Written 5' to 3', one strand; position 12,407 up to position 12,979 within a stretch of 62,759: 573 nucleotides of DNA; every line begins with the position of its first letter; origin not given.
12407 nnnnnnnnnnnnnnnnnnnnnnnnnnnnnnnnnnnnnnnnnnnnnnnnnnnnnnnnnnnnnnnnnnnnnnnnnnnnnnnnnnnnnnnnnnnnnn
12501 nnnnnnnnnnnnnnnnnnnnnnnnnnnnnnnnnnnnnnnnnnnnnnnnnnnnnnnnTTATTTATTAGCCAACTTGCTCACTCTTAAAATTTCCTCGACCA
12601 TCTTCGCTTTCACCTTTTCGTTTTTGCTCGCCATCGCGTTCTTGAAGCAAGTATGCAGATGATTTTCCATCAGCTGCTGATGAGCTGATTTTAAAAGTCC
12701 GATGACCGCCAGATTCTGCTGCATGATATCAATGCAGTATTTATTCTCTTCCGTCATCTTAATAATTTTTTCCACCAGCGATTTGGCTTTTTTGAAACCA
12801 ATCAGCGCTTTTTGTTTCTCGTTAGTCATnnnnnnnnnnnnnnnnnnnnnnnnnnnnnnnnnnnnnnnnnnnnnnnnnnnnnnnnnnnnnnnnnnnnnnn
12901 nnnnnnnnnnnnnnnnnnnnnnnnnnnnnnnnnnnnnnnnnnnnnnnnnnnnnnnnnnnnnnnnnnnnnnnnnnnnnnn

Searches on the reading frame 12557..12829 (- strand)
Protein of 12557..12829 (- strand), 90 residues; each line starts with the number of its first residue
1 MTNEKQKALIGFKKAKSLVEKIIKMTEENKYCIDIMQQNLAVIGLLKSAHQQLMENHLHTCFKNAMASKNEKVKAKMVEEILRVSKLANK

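Call 69: search_protein_families(library=pfam, proteins=[window:12557-12829:-], max_evalue=0.001)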
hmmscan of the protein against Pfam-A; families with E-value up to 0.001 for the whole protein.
window:12557-12829:- (90 aa): 1 family
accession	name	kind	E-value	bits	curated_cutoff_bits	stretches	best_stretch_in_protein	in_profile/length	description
PF02583.22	Trns_repr_metal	-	1.4e-15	57.9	22.8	1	4-83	1-74/78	Metal-sensitive transcriptional repressor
